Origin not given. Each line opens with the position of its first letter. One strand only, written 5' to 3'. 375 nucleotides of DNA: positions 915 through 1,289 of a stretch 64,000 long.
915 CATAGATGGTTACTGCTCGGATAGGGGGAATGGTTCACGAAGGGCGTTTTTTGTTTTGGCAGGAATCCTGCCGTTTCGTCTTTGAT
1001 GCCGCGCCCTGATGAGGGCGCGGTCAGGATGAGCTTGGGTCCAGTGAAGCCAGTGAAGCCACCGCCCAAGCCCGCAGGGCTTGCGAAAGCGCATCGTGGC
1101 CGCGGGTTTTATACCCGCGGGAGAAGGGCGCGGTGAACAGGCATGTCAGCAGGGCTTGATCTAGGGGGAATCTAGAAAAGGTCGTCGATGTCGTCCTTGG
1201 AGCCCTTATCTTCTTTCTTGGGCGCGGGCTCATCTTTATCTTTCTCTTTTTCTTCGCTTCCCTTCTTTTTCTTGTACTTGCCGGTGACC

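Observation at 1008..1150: Dispersed REP-like element with three hairpin modules showing compensatory base changes (3 copies: 1008-1150, 4600-4760, 47689-47795)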

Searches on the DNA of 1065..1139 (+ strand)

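Call 24: build_rna_model(alignment_id=A2, structure=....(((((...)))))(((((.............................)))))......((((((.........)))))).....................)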
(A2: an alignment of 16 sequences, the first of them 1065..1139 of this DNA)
Model R1 built from alignment A2 (16 sequences, 104 columns); structure: as given.
model positions 76; base pairs 16; branch points 2; effective number of sequences 2.99; information 0.744 bits per position. Calibrated on 0.2 Mb of random sequence (short: E-values are rough).
structure used (alignment columns):
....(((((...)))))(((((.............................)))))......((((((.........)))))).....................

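Call 25: search_with_rna_model(model_id=R1, source=window, filters=off, max_evalue=10)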
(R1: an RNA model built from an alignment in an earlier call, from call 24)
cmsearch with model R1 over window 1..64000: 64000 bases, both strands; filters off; matches with E-value up to 10: 38.
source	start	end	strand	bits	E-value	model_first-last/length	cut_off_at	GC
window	1065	1139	+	81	6.2e-19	1-76/76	no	0.67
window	47724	47798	+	76.9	6.8e-18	1-76/76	no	0.65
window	4659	4760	+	67.1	1.9e-15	1-76/76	no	0.63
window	4576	4654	-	44.9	7.7e-10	1-76/76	no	0.72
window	983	1085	-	26.1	4.5e-05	1-76/76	no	0.65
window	47674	47744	-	24.6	0.00011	1-76/76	no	0.65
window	35294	35354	-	15.9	0.016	1-76/76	no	0.61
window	1100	1120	-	14.2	0.044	37-57/76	no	0.67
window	21222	21283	+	11.5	0.21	1-76/76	no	0.74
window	4721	4740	-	10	0.5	37-57/76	no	0.7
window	2295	2359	-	9.8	0.58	1-76/76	no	0.54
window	35329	35389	+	9.1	0.86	1-76/76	no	0.7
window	32313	32408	-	9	0.9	1-76/76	no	0.66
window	39892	39965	-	8.6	1.2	1-76/76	no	0.64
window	40711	40721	+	7.9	1.7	6-16/76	no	0.91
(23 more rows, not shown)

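Call 26: search_with_rna_model(model_id=R1, sources=[L001, L002, L003, L004, L006, L007, L008, L009, L010, L011, L012, L013, L014, L015, L016], filters=off, max_evalue=10)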
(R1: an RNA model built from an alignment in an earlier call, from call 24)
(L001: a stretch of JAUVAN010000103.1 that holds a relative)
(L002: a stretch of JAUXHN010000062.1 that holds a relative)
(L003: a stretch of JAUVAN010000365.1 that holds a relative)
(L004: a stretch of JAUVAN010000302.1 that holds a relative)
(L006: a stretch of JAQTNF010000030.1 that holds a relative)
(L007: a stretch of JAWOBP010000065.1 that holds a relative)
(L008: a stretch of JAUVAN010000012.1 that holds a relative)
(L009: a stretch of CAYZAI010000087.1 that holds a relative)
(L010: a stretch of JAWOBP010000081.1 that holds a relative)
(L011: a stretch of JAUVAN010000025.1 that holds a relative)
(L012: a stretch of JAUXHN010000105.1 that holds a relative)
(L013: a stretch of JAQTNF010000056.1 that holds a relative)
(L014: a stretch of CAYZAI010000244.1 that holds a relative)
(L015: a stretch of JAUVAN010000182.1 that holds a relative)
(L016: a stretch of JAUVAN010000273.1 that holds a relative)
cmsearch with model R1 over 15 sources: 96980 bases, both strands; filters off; matches with E-value up to 10: 106.
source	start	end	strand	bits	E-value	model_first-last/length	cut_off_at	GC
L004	760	835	-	86.6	3.6e-20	1-76/76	no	0.67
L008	7037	7112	+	86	5e-20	1-76/76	no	0.67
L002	584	659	-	79.6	2.2e-18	1-76/76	no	0.7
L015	260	335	-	78.3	4.5e-18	1-76/76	no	0.58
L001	2069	2143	+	76.7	1.1e-17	1-76/76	no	0.63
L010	2387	2466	+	72.4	1.4e-16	1-76/76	no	0.76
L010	2492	2571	+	72.4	1.4e-16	1-76/76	no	0.76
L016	3649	3750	-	70.1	5.2e-16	1-76/76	no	0.63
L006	4364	4455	+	69.4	8e-16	1-76/76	no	0.68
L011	2194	2295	-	68.4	1.4e-15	1-76/76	no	0.64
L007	55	134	+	66.6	4.1e-15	1-76/76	no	0.8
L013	4204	4295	+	65.9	5.9e-15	1-76/76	no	0.68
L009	177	250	+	64.7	1.2e-14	1-76/76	no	0.77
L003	3299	3373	-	63.7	2.2e-14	1-76/76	no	0.69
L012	6663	6754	-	51.9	2.1e-11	1-76/76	no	0.59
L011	2300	2378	+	42.6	4.5e-09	1-76/76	no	0.68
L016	3755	3833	+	41.1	1.1e-08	1-76/76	no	0.68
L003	3353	3429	+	40.7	1.4e-08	1-76/76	no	0.71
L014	7206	7283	-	38.9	3.8e-08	1-76/76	no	0.76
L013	4114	4193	-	38.9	4e-08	1-76/76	no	0.74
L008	6954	7057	-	35.7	2.5e-07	1-76/76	no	0.61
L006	4276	4353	-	32.7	1.4e-06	1-76/76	no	0.78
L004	889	991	+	28.7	1.4e-05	1-76/76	no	0.6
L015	315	430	+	28.7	1.5e-05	1-76/76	no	0.62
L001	2019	2089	-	24.6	0.00016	1-76/76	no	0.65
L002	639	768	+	24.4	0.00018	1-76/76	no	0.56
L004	839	909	-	18.8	0.0047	1-76/76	no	0.72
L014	5899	5967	+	15.5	0.032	1-76/76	no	0.7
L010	2409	2512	-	14.8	0.048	1-76/76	no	0.72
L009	6388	6468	-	14.4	0.06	1-76/76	no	0.73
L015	276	299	+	14.3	0.064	34-57/76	no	0.62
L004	779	799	+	13.4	0.1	37-57/76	no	0.71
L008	7073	7093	-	13.4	0.1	37-57/76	no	0.71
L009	3778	3851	-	13.1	0.13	1-76/76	no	0.69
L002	728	751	-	12.6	0.17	34-57/76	no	0.58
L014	7263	7350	+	12.2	0.21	1-76/76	no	0.68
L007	95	115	-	11.6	0.3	37-57/76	no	0.86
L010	2532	2552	-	11.6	0.3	37-57/76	no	0.86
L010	2346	2407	-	11.6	0.3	1-76/76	no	0.79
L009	193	270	-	11.3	0.37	1-76/76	no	0.76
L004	802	876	+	11.1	0.39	1-76/76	no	0.65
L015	3852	3933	+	10.5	0.58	1-76/76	no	0.63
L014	2457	2526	-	10.1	0.7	1-76/76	no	0.71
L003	3319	3338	+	9.6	0.97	37-57/76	no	0.8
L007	3264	3351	-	9.4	1.1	1-76/76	no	0.72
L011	6210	6277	+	9.4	1.1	1-76/76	no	0.62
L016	3669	3688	+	9.3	1.2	37-57/76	no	0.75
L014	1752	1828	-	9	1.4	1-76/76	no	0.73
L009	5232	5315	-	8.8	1.6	1-76/76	no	0.67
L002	603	622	+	8.8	1.6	37-57/76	no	0.8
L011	2214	2233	+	8.8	1.6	37-57/76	no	0.8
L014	2850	2913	-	8.7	1.6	1-76/76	no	0.62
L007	3590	3687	-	8.2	2.2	1-76/76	no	0.63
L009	802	881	-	8.2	2.2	1-76/76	no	0.75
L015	1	22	-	8.2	2.2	36-57/76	no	0.55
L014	5638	5701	+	8.1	2.3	1-76/76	no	0.77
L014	4279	4354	-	8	2.5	1-76/76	no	0.64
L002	5033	5128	-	7.9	2.6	1-76/76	no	0.64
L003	3383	3463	-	7.8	2.7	1-76/76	no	0.67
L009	3831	3895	+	7.8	2.7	1-76/76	no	0.78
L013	2863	2927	-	7.8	2.8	1-76/76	no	0.74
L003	2001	2086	+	7.7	2.9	1-76/76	no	0.71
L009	4649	4667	+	7.7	3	31-57/76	no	0.79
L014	921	1006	+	7.6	3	1-76/76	no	0.7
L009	4659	4728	-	7.6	3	1-76/76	no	0.74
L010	1427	1520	-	7.6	3.1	1-76/76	no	0.65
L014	2508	2632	+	7.6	3.1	1-76/76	no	0.68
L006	4416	4436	-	7.6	3.1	37-57/76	no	0.9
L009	6450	6526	+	7.5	3.3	1-76/76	no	0.73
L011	7256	7319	+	7.4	3.4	1-76/76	no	0.67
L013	2976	2990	-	7.3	3.7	40-54/76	no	0.73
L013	5797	5924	-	7.2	3.8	1-76/76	no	0.68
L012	3014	3125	-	7.2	3.9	1-76/76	no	0.67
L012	3589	3659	+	7.1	4.2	1-76/76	no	0.72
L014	7428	7483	-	7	4.3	33-57/76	no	0.71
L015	593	611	-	7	4.3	38-56/76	no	0.79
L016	3456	3512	+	6.9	4.6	1-76/76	no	0.49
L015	3308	3377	+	6.9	4.6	1-76/76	no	0.71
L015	395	412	-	6.8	5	38-56/76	no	0.67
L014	1197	1261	+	6.7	5.3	1-76/76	no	0.74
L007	1804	1863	-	6.6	5.5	1-76/76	no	0.7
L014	5318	5430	+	6.6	5.5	1-76/76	no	0.72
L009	2031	2098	+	6.6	5.6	1-76/76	no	0.62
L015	6157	6218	-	6.5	5.9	1-76/76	no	0.6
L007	5350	5440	-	6.3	6.7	1-76/76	no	0.7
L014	5221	5259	+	6.2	6.8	5-30/76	no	0.72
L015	593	611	+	6.2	7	38-56/76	no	0.79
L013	4051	4072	-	6.2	7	36-57/76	no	0.86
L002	1503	1527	-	6.2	7.1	33-57/76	no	0.8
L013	5690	5739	-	6.1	7.1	1-76/76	no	0.66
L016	4607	4658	-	6.1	7.2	1-76/76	no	0.6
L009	1252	1329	+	6.1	7.3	1-76/76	no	0.73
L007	6581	6659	+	6.1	7.4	1-76/76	no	0.72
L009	2856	2952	-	6.1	7.4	1-76/76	no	0.67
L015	6340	6407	-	6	7.6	1-76/76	no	0.71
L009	5860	5914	+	6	7.8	1-76/76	no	0.75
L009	1293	1314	-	6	7.9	35-57/76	no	0.73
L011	2016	2083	-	5.9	8.1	1-76/76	no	0.49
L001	2105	2124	-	5.9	8.2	37-57/76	no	0.65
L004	467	484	+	5.9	8.5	38-56/76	no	0.78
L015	3553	3620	-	5.8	8.6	1-76/76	no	0.63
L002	695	707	-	5.8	8.7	5-17/76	no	0.77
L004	2106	2161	+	5.8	8.9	1-76/76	no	0.75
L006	6298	6320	-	5.8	9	35-57/76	no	0.65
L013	6039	6152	+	5.6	9.9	1-76/76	no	0.68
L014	3502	3576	-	5.6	10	1-76/76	no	0.69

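Call 39: search_with_rna_model(model_id=R1, sources=[L017, L018, L019, L020], filters=off, max_evalue=0.1)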
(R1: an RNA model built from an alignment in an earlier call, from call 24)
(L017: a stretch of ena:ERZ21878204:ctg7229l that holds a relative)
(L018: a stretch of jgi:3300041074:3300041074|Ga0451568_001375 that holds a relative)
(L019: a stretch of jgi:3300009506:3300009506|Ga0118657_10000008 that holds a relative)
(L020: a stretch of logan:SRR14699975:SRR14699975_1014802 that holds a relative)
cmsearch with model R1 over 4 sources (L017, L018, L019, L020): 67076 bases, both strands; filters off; matches with E-value up to 0.1: 1.
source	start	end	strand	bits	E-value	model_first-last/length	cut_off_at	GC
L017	5626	5728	+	19.8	0.0018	1-76/76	no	0.61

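Call 45: search_with_rna_model(model_id=R1, sources=[window, L001, L002, L003, L004, L006, L007, L008, L009, L010, L011, L012, L013, L014, L015, L016], filters=default, max_evalue=0.001, make_alignment=true)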
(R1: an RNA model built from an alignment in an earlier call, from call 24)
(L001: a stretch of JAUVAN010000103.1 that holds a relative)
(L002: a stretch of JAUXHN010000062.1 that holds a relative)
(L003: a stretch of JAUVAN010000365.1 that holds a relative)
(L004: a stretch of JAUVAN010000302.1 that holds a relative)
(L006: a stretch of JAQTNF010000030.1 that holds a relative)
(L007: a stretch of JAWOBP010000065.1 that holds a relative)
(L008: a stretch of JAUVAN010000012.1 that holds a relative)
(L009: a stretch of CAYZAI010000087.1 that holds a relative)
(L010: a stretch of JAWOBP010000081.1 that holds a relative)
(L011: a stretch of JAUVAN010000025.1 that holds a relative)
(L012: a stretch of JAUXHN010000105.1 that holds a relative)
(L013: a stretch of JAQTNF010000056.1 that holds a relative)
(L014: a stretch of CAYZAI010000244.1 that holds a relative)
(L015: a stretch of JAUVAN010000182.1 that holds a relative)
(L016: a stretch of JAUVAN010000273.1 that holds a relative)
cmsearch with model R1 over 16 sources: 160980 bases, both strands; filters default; matches with E-value up to 0.001: 32.
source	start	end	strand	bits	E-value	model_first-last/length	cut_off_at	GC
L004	760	835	-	86.6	6e-20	1-76/76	no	0.67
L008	7037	7112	+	86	8.2e-20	1-76/76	no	0.67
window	1065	1139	+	81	1.6e-18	1-76/76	no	0.67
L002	584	659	-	79.6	3.6e-18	1-76/76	no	0.7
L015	260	335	-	78.3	7.4e-18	1-76/76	no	0.58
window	47724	47798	+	76.9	1.7e-17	1-76/76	no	0.65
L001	2069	2143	+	76.7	1.9e-17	1-76/76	no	0.63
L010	2387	2466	+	72.4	2.3e-16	1-76/76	no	0.76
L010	2492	2571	+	72.4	2.3e-16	1-76/76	no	0.76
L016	3649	3750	-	70.1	8.5e-16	1-76/76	no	0.63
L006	4364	4455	+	69.4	1.3e-15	1-76/76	no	0.68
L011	2194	2295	-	68.4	2.3e-15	1-76/76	no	0.64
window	4659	4760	+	67.1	4.8e-15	1-76/76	no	0.63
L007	55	134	+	66.6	6.8e-15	1-76/76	no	0.8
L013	4204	4295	+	65.9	9.8e-15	1-76/76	no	0.68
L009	177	250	+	64.7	2e-14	1-76/76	no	0.77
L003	3299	3373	-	63.7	3.6e-14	1-76/76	no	0.69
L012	6663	6754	-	51.8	3.6e-11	1-76/76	no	0.59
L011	2300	2378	+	42.6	7.4e-09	1-76/76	no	0.68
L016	3755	3833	+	41.2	1.7e-08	1-76/76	no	0.68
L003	3353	3429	+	40.7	2.3e-08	1-76/76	no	0.71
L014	7206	7283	-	38.9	6.3e-08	1-76/76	no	0.76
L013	4114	4193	-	38.9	6.6e-08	1-76/76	no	0.74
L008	6954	7057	-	35.7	4.1e-07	1-76/76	no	0.61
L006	4276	4353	-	32.7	2.3e-06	1-76/76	no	0.78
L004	889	991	+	28.7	2.4e-05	1-76/76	no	0.6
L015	315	430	+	28.7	2.4e-05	1-76/76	no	0.62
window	983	1085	-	26.1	0.00011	1-76/76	no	0.65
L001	2019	2089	-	24.6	0.00027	1-76/76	no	0.65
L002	639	768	+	24.4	0.00029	1-76/76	no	0.56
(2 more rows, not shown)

Alignment A4: 32 matches aligned to the model, 208 columns, each read 5' to 3' on its own strand. Consensus structure (alignment columns), stored with it:
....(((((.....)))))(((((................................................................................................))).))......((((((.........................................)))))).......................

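Call 52: search_with_rna_model(model_id=R1, sources=[L021, L022, L023, L024, L025, L026, L027, L028, L029, L030], filters=off, max_evalue=0.01)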
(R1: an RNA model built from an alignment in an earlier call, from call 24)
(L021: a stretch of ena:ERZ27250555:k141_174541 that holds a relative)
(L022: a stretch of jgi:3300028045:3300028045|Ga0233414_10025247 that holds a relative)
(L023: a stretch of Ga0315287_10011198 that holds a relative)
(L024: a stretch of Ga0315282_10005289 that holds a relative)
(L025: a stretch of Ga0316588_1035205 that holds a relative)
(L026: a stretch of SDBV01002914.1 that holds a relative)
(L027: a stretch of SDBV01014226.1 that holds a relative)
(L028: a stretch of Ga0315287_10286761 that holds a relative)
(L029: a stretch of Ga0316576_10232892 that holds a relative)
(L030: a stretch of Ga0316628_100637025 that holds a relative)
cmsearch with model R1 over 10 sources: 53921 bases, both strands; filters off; matches with E-value up to 0.01: 14.
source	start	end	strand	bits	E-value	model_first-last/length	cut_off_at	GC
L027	7419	7494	+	85.1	4.8e-20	1-76/76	no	0.68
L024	5991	6070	-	61.5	4.3e-14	1-76/76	no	0.73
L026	11634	11703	-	58.7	2.2e-13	1-76/76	no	0.61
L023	2369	2461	+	57.2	5.3e-13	1-76/76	no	0.67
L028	922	1023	+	56.5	7.9e-13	1-76/76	no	0.71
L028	802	890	-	55.1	1.8e-12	1-76/76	no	0.63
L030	714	814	+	51.3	1.7e-11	1-76/76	no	0.66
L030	1260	1354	-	45.5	4.8e-10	1-76/76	no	0.71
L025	1075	1146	-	44.3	9.5e-10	1-76/76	no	0.74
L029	1281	1350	-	42.1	3.4e-09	1-76/76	no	0.6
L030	640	734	-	40.8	7.1e-09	1-76/76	no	0.73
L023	2251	2346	-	34.1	3.6e-07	1-76/76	no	0.67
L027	7328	7404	-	30.2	3.3e-06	1-76/76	no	0.57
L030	1334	1391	+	22.8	0.00025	1-76/76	no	0.66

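Call 64: search_with_rna_model(model_id=R1, sources=[L031, L032], filters=off, max_evalue=0.1)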
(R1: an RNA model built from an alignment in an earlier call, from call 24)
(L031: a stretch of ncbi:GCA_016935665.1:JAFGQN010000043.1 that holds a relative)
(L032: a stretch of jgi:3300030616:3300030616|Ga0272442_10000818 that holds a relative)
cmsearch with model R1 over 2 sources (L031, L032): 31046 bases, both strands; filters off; matches with E-value up to 0.1: 12.
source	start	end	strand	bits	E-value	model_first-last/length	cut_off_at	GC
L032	10414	10492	+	44.3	5.3e-10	1-76/76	no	0.7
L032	10498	10575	+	43.1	1.1e-09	1-76/76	no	0.73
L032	9886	9957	-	32.5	5e-07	1-76/76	no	0.69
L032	10434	10518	-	27.6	8.6e-06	1-76/76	no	0.69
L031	83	201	-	26.4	1.8e-05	1-76/76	no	0.58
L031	900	960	-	15.5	0.0099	1-76/76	no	0.59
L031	632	730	+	13.9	0.025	1-76/76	no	0.73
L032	9860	9944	+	13.6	0.029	1-76/76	no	0.64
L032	10536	10557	-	13.2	0.038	36-57/76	no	0.77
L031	6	66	-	12.7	0.049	1-76/76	no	0.62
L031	743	769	+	11.9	0.083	31-57/76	no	0.78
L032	16491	16588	-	11.7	0.091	1-76/76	no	0.7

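Call 69: search_with_rna_model(model_id=R1, sources=[L034], filters=off, max_evalue=0.1)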
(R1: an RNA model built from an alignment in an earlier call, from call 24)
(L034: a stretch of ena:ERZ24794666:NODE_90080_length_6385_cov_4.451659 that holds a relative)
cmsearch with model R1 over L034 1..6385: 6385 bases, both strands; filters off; matches with E-value up to 0.1: 3.
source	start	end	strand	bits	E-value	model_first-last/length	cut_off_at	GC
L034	242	392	+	48.4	1e-11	1-76/76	no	0.61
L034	850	952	+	32.5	1e-07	1-76/76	no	0.58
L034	160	262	-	27.5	1.9e-06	1-76/76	no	0.64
